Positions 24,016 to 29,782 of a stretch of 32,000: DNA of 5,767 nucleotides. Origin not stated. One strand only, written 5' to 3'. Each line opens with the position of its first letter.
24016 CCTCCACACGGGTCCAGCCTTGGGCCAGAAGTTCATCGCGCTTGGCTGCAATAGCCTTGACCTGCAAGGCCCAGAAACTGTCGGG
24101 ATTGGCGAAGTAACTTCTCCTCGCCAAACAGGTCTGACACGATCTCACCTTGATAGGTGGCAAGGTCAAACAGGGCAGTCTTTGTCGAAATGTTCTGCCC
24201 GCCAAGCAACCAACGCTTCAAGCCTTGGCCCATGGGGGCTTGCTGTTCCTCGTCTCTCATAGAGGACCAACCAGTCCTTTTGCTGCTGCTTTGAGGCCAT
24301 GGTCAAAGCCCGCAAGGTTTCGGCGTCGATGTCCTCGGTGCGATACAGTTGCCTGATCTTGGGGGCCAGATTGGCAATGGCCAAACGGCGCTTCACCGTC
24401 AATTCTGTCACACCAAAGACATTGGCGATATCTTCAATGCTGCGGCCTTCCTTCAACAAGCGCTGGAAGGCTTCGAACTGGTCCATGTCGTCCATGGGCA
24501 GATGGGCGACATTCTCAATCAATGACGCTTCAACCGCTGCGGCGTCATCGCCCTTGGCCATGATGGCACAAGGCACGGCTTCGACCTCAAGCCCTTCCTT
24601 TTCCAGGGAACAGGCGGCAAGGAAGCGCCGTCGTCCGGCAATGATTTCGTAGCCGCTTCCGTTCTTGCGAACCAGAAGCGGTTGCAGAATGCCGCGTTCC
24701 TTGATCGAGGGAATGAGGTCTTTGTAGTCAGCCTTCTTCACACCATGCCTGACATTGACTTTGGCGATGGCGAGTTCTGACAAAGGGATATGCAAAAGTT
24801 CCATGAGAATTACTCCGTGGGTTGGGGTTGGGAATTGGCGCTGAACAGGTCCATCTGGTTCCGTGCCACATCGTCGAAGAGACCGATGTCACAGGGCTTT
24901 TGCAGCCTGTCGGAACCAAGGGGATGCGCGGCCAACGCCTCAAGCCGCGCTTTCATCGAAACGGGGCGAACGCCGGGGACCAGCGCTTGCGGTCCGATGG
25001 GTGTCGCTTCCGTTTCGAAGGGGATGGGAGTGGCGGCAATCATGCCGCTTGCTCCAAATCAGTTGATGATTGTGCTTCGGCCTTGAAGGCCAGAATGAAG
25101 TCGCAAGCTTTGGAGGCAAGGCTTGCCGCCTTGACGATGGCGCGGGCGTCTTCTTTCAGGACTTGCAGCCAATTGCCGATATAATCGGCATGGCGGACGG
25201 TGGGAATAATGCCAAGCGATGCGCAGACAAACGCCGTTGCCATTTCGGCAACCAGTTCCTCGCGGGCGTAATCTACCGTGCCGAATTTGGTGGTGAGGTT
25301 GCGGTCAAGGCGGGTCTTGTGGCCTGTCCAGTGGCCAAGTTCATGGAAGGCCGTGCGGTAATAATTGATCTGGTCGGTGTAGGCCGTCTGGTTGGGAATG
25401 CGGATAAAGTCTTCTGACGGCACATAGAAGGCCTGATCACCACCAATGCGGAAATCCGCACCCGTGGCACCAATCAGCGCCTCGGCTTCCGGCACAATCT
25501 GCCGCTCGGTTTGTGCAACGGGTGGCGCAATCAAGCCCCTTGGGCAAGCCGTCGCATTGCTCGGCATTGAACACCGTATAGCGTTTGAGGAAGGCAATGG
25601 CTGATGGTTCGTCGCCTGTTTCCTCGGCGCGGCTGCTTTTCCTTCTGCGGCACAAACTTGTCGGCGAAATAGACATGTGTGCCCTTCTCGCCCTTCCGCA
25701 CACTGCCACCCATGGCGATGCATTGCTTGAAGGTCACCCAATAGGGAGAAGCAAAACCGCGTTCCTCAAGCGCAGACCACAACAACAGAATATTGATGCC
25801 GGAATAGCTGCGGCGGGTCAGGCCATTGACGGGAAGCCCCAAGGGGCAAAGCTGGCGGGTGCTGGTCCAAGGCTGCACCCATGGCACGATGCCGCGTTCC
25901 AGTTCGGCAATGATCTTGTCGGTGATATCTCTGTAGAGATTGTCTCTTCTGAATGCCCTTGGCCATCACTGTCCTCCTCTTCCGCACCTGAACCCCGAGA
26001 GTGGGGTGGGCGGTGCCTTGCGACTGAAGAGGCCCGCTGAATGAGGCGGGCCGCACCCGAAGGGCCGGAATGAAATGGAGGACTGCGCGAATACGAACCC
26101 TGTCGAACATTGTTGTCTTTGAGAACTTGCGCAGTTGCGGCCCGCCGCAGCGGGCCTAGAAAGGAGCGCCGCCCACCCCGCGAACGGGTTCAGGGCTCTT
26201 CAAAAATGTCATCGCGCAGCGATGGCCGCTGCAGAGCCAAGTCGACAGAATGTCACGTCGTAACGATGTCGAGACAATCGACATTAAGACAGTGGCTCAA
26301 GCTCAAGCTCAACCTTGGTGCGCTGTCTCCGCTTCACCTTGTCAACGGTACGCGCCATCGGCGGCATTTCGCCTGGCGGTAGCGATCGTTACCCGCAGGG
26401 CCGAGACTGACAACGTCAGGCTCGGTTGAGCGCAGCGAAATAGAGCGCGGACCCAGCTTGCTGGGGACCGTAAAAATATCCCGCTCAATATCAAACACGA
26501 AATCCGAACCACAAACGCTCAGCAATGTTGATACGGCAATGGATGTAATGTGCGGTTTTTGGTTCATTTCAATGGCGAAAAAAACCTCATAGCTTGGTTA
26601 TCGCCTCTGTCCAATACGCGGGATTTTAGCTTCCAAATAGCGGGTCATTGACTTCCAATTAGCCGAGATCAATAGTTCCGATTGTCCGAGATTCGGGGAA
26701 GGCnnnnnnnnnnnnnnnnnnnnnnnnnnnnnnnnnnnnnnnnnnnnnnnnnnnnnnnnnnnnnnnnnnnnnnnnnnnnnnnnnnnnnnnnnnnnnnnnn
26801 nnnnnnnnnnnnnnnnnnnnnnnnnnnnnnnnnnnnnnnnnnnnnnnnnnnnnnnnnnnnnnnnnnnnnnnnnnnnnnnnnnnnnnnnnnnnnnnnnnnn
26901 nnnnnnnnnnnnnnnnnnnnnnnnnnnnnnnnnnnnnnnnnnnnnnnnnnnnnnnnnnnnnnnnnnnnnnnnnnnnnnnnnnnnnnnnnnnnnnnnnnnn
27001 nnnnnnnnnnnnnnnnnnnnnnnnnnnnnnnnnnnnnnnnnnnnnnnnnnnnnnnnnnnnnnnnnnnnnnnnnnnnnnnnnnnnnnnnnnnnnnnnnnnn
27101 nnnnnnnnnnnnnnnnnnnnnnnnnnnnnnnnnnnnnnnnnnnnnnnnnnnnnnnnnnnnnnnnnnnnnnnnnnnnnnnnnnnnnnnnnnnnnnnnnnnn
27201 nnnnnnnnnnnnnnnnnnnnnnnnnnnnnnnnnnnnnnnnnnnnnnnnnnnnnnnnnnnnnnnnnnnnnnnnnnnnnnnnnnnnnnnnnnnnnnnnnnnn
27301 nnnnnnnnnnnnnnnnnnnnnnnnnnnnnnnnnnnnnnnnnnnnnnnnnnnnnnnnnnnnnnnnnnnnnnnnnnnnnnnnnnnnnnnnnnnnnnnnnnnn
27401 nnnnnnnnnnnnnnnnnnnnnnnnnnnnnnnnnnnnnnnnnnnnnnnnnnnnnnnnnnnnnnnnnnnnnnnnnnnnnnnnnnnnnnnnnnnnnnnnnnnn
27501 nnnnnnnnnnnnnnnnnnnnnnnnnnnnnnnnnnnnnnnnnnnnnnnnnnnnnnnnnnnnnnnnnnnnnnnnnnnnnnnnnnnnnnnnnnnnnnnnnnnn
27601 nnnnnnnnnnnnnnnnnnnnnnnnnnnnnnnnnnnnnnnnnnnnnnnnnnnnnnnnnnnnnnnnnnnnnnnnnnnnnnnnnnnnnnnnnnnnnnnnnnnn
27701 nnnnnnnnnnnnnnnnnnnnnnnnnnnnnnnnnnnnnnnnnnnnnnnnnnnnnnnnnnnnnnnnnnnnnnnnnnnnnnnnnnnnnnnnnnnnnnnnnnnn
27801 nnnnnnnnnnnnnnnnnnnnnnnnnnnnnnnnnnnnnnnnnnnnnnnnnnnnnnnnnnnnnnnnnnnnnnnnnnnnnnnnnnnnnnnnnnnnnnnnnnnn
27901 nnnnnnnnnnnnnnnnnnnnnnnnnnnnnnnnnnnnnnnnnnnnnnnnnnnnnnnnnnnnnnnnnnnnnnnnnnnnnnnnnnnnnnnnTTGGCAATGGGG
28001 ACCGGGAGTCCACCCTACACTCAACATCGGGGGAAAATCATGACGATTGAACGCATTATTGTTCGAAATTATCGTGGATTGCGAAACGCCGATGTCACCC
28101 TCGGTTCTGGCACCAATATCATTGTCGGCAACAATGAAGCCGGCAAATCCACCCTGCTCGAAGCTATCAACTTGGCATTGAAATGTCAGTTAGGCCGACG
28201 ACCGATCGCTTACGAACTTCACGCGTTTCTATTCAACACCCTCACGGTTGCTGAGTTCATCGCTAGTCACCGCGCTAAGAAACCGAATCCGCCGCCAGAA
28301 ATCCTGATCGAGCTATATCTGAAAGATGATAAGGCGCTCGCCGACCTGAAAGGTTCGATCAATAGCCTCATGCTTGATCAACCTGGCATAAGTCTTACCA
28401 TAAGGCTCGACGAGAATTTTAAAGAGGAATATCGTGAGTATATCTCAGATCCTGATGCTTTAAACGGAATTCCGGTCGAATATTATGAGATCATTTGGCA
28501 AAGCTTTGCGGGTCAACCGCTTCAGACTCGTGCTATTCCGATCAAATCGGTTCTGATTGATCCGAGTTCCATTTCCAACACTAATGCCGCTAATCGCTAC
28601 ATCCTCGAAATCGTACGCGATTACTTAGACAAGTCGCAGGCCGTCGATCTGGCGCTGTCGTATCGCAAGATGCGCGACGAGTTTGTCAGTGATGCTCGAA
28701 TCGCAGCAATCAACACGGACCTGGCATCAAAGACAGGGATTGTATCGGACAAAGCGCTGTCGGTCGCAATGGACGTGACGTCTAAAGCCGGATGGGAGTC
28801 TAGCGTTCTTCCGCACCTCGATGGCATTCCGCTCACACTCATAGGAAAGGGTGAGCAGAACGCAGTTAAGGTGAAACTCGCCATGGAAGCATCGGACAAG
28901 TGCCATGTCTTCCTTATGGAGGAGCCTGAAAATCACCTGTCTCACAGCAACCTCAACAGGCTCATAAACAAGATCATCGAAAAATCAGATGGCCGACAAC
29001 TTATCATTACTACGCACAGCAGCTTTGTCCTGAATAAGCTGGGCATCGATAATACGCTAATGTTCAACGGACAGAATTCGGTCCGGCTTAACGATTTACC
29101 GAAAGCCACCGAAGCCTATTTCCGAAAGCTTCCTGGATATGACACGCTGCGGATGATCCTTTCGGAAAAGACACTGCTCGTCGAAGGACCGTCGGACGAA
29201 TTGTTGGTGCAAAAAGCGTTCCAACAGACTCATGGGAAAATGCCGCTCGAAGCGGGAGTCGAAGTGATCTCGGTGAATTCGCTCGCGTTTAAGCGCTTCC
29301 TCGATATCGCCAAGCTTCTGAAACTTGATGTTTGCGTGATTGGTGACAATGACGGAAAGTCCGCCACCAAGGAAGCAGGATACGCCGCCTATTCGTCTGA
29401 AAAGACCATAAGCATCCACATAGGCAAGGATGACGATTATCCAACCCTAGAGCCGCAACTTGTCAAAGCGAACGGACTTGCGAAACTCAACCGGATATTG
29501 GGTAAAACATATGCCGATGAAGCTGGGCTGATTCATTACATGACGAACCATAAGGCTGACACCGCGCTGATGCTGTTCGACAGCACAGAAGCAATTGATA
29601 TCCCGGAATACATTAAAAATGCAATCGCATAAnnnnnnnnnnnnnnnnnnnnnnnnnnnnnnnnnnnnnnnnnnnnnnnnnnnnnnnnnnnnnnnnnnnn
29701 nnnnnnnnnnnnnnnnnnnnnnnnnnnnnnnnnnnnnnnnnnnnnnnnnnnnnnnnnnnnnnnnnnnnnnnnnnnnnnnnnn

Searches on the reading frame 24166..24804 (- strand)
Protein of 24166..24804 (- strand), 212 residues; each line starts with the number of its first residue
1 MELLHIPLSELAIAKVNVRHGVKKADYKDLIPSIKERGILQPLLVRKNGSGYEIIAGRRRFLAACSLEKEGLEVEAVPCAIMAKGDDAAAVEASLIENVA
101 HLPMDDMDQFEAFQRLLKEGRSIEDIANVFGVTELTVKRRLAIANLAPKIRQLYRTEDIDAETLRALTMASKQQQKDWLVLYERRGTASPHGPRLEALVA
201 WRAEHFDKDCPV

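Call 11: search_protein_families(library=pfam, proteins=[window:24166-24804:-], max_evalue=0.001)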
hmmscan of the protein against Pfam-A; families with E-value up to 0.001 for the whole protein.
window:24166-24804:- (212 aa): 2 families
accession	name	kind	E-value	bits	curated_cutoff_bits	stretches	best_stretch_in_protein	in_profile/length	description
PF02195.25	ParB_N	-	6.9e-17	61.7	26.3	1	2-99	2-94/95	ParB N-terminal domain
PF17762.8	HTH_ParB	-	1.4e-05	25.6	22.6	1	107-178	6-79/102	ParB HTH domain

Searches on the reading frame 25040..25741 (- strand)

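Call 11: search_protein_families(library=pfam, proteins=[window:25040-25741:-], max_evalue=0.001)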
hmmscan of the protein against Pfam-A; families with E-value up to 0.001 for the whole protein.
window:25040-25741:- (233 aa): 1 family
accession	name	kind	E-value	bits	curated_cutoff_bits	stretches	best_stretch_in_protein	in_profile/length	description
PF18818.7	MPTase-PolyVal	-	4.1e-52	176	27.5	1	85-207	2-125/126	Zincin-like metallopeptidase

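Call 52: search_protein_families(library=padloc, proteins=[window:25040-25741:-], max_evalue=0.00001)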
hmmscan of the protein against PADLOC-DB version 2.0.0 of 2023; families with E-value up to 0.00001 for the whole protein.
window:25040-25741:- (233 aa): 0 families

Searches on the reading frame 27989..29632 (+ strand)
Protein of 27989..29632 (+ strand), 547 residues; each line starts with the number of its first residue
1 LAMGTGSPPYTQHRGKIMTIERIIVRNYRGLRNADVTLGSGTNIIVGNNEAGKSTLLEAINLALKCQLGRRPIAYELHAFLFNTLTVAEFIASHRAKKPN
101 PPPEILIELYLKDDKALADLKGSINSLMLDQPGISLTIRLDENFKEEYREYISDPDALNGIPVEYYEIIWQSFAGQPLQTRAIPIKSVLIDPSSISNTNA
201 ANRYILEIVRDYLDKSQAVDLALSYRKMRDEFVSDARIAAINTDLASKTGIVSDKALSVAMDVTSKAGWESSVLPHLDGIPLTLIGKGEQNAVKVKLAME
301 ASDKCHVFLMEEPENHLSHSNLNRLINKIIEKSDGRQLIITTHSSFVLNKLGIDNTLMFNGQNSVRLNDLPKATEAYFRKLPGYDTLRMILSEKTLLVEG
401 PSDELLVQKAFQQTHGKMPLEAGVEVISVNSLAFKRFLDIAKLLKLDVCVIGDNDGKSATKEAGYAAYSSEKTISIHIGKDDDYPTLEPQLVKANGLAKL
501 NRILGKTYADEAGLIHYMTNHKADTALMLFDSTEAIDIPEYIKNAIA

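Call 11: search_protein_families(library=pfam, proteins=[window:27989-29632:+], max_evalue=0.001)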
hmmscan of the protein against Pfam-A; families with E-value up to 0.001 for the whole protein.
window:27989-29632:+ (547 aa): 8 families
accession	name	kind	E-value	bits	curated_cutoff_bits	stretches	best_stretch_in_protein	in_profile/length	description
PF13175.12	AAA_15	-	2.3e-21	77.3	32.1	2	18-108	1-82/374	AAA ATPase domain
PF13304.12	AAA_21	-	1.6e-13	51.9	27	1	301-349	252-304/304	AAA domain, putative AbiEii toxin, Type IV TA system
PF20469.4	OLD-like_TOPRIM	-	9.7e-13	48.9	23.2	1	391-455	2-67/67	Overcoming lysogenization defect protein-like, TOPRIM domain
PF13476.12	AAA_23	-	1.1e-11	46.3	27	1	22-67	1-46/201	AAA domain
PF02463.25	SMC_N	-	3.8e-11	43.3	40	1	20-65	2-49/220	RecF/RecN/SMC N terminal domain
PF13555.12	AAA_29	-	2.8e-05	24.2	27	1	21-66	2-48/61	P-loop containing region of AAA domain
PF13514.12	AAA_27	-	7.4e-05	22.9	22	1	18-61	1-47/206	AAA domain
PF11398.14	DUF2813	-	0.00013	21.9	21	0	18-66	1-48/372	Protein of unknown function (DUF2813)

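Call 52: search_protein_families(library=padloc, proteins=[window:27989-29632:+], max_evalue=0.00001)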
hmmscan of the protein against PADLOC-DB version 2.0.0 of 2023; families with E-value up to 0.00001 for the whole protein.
window:27989-29632:+ (547 aa): 96 families (the best 25 are shown)
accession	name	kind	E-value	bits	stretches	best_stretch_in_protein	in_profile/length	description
PDLC00102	GajA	-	1.5e-223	741.1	1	18-546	1-529/532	AAA ATPase domain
PDLC00098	GajA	-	2.7e-197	654.7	1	18-546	1-531/534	AAA ATPase domain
PDLC00078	GajA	-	4.8e-46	155.6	2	277-546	289-576/580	AAA ATPase domain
PDLC00077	GajA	-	3e-28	96.8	2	306-508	335-551/616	AAA ATPase domain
PDLC00067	GajA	-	3.6e-28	96.4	2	298-522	297-533/604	AAA ATPase domain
PDLC00081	GajA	-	1.2e-27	94.9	1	299-476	276-456/574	AAA ATPase domain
PDLC00069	GajA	-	9.2e-26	88.4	2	304-473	333-521/687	AAA ATPase domain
PDLC04168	GajA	-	1.4e-25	88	2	223-467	190-443/570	-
PDLC00070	GajA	-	1e-23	81.8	2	299-463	284-458/596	AAA ATPase domain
PDLC00091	GajA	-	8.1e-23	79.1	2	300-461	292-475/627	AAA ATPase domain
PDLC02979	AriA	-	2e-22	78.5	1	18-347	1-372/373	-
PDLC00099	GajA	-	2.5e-22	77.6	2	298-461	293-466/626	AAA ATPase domain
PDLC00071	GajA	-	3.1e-22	77.1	2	294-495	263-468/588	AAA ATPase domain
PDLC00066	GajA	-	5.7e-22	76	2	294-474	268-452/567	AAA ATPase domain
PDLC00083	GajA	-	2.2e-21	73.9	1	18-66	1-49/639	AAA ATPase domain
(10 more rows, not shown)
